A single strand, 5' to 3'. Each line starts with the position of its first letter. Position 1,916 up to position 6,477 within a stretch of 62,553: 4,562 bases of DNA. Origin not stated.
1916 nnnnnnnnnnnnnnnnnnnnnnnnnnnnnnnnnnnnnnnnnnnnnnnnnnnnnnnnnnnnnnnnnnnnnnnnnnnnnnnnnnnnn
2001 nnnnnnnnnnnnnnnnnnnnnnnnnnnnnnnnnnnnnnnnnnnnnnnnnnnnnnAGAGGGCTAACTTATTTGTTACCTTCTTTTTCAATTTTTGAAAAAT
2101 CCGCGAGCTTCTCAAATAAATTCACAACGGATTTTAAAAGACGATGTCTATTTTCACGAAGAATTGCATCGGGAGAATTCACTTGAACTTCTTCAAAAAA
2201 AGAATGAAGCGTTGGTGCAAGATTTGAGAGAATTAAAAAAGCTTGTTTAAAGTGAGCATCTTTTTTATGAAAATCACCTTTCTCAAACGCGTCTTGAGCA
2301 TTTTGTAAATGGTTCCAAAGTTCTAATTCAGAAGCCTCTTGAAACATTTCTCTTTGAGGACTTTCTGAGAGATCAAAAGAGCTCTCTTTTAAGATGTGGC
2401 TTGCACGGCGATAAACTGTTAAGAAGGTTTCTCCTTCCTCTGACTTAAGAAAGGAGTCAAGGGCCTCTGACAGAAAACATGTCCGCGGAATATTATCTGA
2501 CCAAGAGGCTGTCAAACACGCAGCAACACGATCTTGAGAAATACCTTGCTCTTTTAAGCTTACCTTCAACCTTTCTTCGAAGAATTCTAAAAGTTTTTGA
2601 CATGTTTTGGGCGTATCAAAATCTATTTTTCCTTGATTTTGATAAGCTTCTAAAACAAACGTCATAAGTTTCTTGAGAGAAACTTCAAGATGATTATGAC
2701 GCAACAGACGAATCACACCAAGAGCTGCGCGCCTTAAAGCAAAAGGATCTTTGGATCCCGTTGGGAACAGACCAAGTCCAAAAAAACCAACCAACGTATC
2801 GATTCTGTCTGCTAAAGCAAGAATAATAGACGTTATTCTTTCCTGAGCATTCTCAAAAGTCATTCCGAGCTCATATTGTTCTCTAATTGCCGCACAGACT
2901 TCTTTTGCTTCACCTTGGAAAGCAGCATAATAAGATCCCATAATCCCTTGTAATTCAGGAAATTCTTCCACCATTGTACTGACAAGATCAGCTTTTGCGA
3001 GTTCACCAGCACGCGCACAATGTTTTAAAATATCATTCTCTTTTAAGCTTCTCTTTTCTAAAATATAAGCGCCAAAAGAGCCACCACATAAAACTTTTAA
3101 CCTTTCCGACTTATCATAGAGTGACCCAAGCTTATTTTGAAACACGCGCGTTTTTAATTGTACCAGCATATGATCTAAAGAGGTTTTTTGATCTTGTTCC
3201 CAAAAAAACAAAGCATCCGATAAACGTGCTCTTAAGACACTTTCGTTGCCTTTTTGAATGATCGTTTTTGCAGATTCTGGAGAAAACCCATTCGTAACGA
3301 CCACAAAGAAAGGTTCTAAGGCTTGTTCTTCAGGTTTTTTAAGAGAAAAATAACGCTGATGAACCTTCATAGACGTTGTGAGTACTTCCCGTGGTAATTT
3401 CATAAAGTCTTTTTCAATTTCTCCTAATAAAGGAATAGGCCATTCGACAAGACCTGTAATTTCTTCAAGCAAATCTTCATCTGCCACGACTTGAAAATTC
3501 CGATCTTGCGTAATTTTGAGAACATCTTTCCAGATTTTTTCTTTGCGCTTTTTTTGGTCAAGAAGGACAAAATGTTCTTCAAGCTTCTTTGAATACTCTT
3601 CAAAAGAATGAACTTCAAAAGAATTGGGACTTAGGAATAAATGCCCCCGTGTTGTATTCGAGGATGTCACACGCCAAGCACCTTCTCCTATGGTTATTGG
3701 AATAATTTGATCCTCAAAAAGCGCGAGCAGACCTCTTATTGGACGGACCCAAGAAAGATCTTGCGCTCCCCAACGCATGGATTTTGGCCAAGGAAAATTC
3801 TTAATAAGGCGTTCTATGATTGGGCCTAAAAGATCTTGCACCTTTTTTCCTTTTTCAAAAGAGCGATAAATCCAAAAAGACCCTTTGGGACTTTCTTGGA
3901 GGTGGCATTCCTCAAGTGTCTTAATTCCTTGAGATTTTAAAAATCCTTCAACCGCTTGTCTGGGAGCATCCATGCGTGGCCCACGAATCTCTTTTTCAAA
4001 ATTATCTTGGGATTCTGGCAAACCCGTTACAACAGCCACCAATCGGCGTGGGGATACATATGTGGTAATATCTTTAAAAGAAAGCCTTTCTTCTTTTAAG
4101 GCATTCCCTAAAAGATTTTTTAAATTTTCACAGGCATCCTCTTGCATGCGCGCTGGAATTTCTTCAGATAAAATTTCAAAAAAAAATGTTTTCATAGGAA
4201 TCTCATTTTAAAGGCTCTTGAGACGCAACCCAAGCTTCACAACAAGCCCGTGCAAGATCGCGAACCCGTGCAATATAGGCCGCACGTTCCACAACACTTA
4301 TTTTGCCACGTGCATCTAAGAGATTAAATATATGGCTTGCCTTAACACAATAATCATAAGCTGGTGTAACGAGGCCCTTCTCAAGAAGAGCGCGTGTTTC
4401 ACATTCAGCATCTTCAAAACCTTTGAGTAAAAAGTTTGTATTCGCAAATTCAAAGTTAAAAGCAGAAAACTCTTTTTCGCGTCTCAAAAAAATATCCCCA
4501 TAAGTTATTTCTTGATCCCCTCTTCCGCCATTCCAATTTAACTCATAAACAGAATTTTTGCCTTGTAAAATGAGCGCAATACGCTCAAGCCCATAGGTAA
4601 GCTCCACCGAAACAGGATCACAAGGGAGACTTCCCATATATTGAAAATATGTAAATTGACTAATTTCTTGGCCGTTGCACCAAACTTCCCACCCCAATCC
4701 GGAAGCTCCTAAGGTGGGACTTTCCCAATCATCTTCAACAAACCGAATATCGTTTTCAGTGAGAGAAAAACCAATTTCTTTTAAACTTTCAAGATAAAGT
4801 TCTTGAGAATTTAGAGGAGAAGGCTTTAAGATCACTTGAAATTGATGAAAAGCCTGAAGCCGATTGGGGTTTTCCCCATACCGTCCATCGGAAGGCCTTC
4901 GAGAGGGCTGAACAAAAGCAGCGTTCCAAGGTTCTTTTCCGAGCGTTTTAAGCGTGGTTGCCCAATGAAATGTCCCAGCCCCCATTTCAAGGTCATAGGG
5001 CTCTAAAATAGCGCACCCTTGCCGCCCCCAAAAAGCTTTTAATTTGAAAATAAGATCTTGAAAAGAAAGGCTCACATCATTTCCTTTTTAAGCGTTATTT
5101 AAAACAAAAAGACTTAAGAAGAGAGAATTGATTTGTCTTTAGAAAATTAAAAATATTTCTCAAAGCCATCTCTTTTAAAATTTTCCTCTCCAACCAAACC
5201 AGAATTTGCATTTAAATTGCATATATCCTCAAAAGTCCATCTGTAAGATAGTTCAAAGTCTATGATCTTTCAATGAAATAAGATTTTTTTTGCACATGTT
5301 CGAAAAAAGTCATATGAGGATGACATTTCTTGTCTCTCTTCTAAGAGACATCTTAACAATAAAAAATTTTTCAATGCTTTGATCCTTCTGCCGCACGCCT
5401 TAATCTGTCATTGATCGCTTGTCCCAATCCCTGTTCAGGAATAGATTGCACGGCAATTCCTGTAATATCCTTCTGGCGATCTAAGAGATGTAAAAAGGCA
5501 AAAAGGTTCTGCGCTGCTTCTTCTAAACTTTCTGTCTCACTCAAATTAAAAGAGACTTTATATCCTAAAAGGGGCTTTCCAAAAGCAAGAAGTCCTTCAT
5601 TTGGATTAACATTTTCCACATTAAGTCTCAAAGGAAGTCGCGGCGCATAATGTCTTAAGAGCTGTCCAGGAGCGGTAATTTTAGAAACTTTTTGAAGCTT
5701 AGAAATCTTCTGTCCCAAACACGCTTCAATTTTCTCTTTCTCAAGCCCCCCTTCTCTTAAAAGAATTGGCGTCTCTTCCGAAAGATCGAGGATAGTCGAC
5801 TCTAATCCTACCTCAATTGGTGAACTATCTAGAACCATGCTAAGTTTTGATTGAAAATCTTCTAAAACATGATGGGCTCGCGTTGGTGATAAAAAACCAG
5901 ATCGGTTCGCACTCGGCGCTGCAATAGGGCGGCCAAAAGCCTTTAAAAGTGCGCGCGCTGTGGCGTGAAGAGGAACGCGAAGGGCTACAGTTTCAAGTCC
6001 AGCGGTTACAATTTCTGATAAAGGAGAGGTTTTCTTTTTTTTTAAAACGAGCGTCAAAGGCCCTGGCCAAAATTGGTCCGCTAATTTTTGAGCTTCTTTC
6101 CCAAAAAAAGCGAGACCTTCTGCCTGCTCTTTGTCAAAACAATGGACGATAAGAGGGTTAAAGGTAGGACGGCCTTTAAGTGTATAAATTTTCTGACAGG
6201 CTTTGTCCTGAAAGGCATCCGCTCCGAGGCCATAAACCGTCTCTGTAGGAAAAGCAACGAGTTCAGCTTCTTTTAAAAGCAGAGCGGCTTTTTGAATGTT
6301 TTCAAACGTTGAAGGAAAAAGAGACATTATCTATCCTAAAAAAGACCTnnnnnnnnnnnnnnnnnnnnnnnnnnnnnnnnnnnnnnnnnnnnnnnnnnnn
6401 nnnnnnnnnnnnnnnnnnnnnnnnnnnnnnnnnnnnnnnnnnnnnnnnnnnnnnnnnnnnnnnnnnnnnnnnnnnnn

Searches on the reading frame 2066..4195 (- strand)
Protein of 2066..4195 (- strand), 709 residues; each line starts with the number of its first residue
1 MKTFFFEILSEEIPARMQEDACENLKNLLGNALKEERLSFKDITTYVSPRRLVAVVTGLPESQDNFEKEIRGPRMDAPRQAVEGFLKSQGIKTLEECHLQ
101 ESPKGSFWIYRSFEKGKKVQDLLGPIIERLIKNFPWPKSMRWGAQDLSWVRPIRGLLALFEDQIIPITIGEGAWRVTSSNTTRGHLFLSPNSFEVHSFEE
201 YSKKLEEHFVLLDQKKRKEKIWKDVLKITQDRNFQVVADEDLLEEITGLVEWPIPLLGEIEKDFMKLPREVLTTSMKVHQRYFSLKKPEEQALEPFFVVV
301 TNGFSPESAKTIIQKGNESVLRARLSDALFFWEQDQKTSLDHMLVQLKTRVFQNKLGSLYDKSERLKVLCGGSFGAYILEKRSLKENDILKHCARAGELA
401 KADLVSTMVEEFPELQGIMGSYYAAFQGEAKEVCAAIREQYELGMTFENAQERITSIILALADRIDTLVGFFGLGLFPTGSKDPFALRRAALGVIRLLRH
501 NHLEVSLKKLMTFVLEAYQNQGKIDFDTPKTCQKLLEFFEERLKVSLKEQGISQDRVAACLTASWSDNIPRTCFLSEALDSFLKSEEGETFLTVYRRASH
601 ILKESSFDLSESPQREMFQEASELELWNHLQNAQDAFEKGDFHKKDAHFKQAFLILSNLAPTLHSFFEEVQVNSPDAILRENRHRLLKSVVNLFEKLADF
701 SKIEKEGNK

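Call 10: search_protein_families(library=ncbifam, proteins=[window:2066-4195:-], max_evalue=0.00001)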
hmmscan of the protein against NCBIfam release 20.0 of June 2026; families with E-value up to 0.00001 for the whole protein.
window:2066-4195:- (709 aa): 2 families
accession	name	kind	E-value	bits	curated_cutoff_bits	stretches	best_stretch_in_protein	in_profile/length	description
TIGR00211.2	glyS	equivalog_domain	3.5e-214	713.2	300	1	3-703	1-684/684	glycine--tRNA ligase subunit beta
NF011499.0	PRK14908.1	equivalog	1.2e-149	500.6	1244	1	2-704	312-997/998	glycine--tRNA ligase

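Call 12: find_related_loci(query=window:2066-4195:-, collection=genome_contigs, flank=3000)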
Query window:2066-4195:- (709 aa) in genome_contigs; peptide patterns used: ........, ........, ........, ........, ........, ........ (x = any residue, [..] = any of these).
280 stretches matched a pattern; 251 encode a relative of the query (tblastn E <= 1e-3); the best 80 are kept; 80 distinct loci.
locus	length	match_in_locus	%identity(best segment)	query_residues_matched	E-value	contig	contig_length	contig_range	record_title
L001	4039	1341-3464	72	1-709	0e+0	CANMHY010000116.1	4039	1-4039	MAG: Alphaproteobacteria bacterium isolate ZH-15may19-125 genome assembly, contig: ZH-15May19-c73315, whole genome shotg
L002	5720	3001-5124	73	1-709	0e+0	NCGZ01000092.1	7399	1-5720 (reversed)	MAG: Alphaproteobacteria bacterium 16-39-46 04302015_16_scaffold_1109, whole genome shotgun sequence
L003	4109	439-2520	43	1-704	1e-173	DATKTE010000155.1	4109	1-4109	MAG TPA_asm: Alphaproteobacteria bacterium isolate SMAG_U14073 k141_1660580, whole genome shotgun sequence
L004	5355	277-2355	42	1-703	1e-166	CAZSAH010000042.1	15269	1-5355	MAG TPA_asm: uncultured Alphaproteobacteria bacterium isolate SRP193066_co2_196 genome assembly, contig: NODE_2072_lengt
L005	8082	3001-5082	43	1-704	1e-165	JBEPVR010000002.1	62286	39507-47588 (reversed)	MAG: Alphaproteobacteria bacterium isolate 22E.semibin_refined.123 NODE_404_length_62286_cov_6.916762:0-62286, whole gen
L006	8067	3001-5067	43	4-704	1e-162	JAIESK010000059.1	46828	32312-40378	MAG: Alphaproteobacteria bacterium isolate co.spades.METABAT.2.5kb_013 c_000000442643, whole genome shotgun sequence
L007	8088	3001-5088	44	1-708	2e-161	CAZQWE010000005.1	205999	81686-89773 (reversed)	MAG TPA_asm: uncultured Alphaproteobacteria bacterium isolate SRP242652_co2_138 genome assembly, contig: NODE_51_length_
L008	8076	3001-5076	43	1-704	2e-159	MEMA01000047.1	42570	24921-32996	MAG: Alphaproteobacteria bacterium GWC2_42_16 gwc2_scaffold_670, whole genome shotgun sequence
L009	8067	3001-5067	42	4-704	7e-159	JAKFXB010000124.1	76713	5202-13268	MAG: Alphaproteobacteria bacterium isolate ND2_Bin_14 ND2_0000018, whole genome shotgun sequence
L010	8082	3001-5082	42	1-704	2e-161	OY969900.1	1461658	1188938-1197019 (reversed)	MAG: uncultured Alphaproteobacteria bacterium isolate MFD05580.bin.c.4 genome assembly, chromosome: 1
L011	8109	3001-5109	43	1-704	2e-156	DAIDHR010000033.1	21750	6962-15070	MAG TPA_asm: Alphaproteobacteria bacterium isolate clean349 NODE_33_length_21750_cov_22.262446, whole genome shotgun seq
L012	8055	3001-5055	41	13-704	4e-153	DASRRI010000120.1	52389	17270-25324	MAG TPA_asm: Dongiaceae bacterium isolate SMAG_U4637 k141_1457223, whole genome shotgun sequence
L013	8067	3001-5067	40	13-708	1e-151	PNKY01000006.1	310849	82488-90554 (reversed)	MAG: Rhodospirillum sp. isolate PB1.008 PB1_1000018_310849, whole genome shotgun sequence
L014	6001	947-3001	41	13-704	6e-151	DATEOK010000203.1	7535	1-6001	MAG TPA_asm: Dongiaceae bacterium isolate SMAG_U8993 k141_490979, whole genome shotgun sequence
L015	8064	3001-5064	41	13-707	6e-151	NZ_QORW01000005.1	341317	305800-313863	Dongia deserti strain SYSU D60009 s803_Contig5, whole genome shotgun sequence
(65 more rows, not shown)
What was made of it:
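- Tried and rejected: The closest GlyS matches (72-73%) are unclassified alphaproteobacterial MAGs (call 12).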

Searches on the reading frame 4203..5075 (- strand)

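Call 10: search_protein_families(library=ncbifam, proteins=[window:4203-5075:-], max_evalue=0.00001)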
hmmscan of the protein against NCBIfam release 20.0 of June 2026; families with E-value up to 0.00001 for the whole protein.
window:4203-5075:- (290 aa): 3 families
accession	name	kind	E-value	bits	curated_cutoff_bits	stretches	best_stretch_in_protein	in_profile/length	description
NF011499.0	PRK14908.1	equivalog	3.4e-137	459.4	1244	1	3-287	5-284/998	glycine--tRNA ligase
NF006827.1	PRK09348.1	equivalog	4.8e-135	449.3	369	1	4-283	1-275/276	glycine--tRNA ligase subunit alpha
TIGR00388.1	glyQ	equivalog_domain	6e-129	429.5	361.45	1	4-289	2-286/293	glycine--tRNA ligase subunit alpha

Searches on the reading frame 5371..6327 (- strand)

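Call 10: search_protein_families(library=ncbifam, proteins=[window:5371-6327:-], max_evalue=0.00001)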
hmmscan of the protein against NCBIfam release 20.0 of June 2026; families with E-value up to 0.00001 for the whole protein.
window:5371-6327:- (318 aa): 2 families
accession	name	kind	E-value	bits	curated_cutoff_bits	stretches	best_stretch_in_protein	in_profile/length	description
TIGR00057.1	TIGR00057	equivalog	7e-56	188.6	123.2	1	9-203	9-200/202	L-threonylcarbamoyladenylate synthase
NF007919.1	PRK10634.1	equivalog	8.6e-23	80.7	175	1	17-181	4-168/176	L-threonylcarbamoyladenylate synthase type 1 TsaC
